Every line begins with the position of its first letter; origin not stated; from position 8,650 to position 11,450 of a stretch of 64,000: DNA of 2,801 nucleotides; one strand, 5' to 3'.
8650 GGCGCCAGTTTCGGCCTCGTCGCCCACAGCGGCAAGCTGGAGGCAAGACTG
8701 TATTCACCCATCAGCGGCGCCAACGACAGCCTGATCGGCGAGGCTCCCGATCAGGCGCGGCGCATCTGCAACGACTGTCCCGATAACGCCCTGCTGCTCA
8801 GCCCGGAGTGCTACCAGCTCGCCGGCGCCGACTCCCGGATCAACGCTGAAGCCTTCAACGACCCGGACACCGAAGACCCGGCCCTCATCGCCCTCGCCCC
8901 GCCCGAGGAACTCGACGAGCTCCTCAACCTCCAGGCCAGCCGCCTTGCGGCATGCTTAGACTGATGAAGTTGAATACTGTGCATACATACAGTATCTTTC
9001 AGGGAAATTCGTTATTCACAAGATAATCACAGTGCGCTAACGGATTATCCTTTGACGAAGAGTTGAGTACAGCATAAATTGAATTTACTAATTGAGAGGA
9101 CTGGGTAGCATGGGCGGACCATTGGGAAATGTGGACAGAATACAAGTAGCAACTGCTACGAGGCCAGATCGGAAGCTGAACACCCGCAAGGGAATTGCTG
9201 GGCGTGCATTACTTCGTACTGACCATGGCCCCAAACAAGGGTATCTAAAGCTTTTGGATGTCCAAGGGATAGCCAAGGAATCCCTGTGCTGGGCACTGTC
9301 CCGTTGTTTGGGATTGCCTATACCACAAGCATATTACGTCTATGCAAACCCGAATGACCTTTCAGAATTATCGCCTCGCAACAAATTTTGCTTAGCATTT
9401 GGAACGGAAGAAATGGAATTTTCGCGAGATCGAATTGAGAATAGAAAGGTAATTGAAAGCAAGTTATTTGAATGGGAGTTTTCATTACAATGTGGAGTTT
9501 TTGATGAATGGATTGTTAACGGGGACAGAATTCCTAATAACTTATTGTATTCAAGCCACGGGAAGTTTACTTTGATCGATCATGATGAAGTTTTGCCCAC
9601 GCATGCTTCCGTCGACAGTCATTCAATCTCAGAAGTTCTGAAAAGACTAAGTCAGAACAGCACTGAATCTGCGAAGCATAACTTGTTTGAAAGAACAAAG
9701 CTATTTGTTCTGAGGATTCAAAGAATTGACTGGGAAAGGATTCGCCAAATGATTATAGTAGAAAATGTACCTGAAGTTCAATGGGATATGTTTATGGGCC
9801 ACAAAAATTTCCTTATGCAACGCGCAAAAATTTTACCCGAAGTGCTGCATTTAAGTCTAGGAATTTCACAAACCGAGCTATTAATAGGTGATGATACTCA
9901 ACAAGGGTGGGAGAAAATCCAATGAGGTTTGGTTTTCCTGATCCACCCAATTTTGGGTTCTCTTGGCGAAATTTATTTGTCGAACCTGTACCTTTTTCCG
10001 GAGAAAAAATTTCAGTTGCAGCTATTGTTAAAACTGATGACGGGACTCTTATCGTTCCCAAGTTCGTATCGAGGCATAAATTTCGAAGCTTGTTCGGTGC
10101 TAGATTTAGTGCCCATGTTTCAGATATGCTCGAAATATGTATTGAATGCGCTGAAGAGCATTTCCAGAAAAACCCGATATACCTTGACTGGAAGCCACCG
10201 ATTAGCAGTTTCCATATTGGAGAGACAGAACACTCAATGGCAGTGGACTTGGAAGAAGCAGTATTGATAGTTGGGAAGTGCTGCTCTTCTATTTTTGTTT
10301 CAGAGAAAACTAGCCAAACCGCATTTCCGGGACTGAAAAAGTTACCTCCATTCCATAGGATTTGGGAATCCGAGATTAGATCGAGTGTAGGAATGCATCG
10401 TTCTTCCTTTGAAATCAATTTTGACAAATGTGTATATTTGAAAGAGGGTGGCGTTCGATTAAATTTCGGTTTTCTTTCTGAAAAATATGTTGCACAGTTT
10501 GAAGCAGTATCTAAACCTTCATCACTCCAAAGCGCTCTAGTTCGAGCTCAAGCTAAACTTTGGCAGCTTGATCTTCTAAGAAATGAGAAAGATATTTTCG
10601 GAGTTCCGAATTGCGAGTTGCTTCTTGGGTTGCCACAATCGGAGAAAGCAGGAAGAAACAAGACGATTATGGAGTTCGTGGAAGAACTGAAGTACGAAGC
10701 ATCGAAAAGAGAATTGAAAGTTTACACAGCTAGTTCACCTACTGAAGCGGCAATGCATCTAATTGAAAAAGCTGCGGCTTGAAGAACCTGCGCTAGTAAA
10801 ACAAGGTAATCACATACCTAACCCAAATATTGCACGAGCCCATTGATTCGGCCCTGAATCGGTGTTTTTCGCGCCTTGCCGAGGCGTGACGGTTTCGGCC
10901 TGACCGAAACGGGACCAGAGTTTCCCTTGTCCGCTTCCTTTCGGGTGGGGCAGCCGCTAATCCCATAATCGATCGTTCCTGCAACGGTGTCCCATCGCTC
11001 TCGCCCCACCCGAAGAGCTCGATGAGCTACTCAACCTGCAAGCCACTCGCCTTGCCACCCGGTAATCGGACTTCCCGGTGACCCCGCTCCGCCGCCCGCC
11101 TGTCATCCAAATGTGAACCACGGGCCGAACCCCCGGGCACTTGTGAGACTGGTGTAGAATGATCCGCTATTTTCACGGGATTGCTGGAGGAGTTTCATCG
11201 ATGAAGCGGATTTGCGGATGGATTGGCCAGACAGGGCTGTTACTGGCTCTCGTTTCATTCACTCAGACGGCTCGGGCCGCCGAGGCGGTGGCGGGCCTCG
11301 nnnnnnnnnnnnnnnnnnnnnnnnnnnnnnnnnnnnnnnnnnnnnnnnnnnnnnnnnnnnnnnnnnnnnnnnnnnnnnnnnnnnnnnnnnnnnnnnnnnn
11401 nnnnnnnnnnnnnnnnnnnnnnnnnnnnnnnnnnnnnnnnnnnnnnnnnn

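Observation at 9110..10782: Two-gene operon: HipA-like kinase plus an unknown 286-aa partner, a candidate undescribed SOS-controlled toxin or defence module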

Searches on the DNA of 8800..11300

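Call 75: search_rna_families(source=window, start=8800, end=11300, threshold=evalue, max_evalue=1)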
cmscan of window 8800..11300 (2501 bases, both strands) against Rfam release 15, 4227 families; matches with E-value up to 1: 1.
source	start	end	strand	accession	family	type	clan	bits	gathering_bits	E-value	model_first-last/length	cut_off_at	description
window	9644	9721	+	RF01634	ceN44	Gene; snRNA; snoRNA; CD-box;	-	28.1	70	0.0035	1-74/74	no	Caenorhabditis snoRNA ceN44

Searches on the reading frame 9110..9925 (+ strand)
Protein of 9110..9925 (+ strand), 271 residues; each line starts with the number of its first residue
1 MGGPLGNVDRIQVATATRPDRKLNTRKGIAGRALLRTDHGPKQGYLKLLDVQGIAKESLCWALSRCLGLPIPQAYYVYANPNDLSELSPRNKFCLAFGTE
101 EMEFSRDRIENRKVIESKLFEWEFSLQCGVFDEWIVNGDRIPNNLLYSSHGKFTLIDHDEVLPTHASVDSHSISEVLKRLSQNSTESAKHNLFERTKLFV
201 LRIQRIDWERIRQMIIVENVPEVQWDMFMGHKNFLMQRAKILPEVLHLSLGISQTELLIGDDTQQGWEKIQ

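Call 4: search_protein_families(library=pfam, proteins=[window:9110-9925:+], max_evalue=10)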
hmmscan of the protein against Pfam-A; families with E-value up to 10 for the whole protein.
window:9110-9925:+ (271 aa): 2 families
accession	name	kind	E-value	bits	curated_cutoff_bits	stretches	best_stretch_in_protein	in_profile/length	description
PF20613.4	HipA_2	-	8.4e-10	38.7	27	1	52-182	36-176/240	HipA-like kinase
PF11380.13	Stealth_CR2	-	0.16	12.6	39.4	1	134-184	26-78/108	Stealth protein CR2, conserved region 2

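Call 5: search_protein_families(library=padloc, proteins=[window:9110-9925:+], max_evalue=10)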
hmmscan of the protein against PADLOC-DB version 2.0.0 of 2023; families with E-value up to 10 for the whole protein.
window:9110-9925:+ (271 aa): 0 families

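Call 6: search_protein_families(library=ncbifam, proteins=[window:9110-9925:+], max_evalue=10)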
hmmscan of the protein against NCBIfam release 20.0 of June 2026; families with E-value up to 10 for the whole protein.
window:9110-9925:+ (271 aa): 0 families

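Call 7: search_protein_families(library=phrogs, proteins=[window:9110-9925:+], max_evalue=10)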
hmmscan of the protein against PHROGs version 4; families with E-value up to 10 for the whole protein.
window:9110-9925:+ (271 aa): 2 families
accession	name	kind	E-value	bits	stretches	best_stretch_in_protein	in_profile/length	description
phrog_3162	-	unknown function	1.5e-12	48.6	1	53-226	42-206/247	-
phrog_11186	-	unknown function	3.8e-07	30.9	1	70-163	82-187/302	-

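Call 32: find_homologous_proteins(query=window:9110-9922:+)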
Query window:9110-9922:+ (271 aa): 18 proteins with E <= 0.001 among 340 candidates.
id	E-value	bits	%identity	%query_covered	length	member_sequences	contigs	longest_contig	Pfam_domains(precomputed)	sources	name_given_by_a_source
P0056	2.1e-181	619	100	100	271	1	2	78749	PF20613.5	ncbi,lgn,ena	-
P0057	1.8e-156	537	88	100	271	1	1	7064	PF20613.5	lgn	-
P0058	9.4e-87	309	54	98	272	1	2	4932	PF20613.5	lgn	-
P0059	2.7e-84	301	53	96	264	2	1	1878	PF20613.5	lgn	-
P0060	1.6e-75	272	57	82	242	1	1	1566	PF20613.5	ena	-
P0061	3.3e-65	238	48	86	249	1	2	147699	PF20613.5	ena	-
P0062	1.1e-46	177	38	93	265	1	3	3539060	PF20613.5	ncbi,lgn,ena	-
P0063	3.4e-45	172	36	92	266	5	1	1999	PF20613.5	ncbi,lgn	-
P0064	7.7e-45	171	39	93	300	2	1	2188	PF20613.5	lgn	-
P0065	6.2e-40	155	33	92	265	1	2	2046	PF20613.5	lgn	-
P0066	9.4e-40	155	36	96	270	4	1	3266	PF20613.5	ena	-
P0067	4.6e-39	152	35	92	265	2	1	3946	PF20613.5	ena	-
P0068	4.8e-38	149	36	96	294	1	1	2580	PF20613.5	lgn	-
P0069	7.2e-38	148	35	91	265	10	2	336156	PF20613.5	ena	-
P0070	1.1e-37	148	34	92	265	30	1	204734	PF20613.5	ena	-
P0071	3.7e-35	140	33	92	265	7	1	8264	PF20613.5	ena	-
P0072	3.4e-19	87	30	93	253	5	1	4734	PF20613.5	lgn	-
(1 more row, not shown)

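Call 69: search_protein_families(library=padloc, proteins=[P0062, P0064, P0066, P0072, P0058, P0070], max_evalue=1)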
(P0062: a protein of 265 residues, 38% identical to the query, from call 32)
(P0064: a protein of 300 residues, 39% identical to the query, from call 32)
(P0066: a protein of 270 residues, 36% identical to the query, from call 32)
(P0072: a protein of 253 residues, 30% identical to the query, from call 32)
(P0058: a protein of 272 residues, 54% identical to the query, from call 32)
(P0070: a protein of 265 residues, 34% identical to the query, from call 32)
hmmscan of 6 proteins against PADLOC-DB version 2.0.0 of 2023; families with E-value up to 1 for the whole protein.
P0062 (265 aa): 1 family
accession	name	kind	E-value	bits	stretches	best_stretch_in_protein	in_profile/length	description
PDLC04766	PDC-M66A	-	1e-05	22.9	1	50-157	59-172/270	-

P0064 (300 aa): 1 family
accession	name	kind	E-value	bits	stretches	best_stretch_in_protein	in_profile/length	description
PDLC04766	PDC-M66A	-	4.8e-08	30.5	1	80-192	54-173/270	-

P0066 (270 aa): 1 family
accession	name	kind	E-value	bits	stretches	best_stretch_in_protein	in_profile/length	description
PDLC04766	PDC-M66A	-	6.6e-06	23.5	1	49-159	58-172/270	-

P0072 (253 aa): 1 family
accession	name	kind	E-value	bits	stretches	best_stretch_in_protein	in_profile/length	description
PDLC04766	PDC-M66A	-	1.6e-05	22.2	1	46-156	58-173/270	-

P0058 (272 aa): 0 families

P0070 (265 aa): 1 family
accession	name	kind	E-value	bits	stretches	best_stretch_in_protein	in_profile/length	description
PDLC04766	PDC-M66A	-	1.1e-07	29.3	1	48-157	57-172/270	-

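Call 76: search_solved_structures(query=A2, max_evalue=1, show_alignments=1)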
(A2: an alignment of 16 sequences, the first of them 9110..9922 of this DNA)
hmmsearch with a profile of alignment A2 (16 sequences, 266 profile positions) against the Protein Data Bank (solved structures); distinct sequences matched with E-value up to 1: 0.
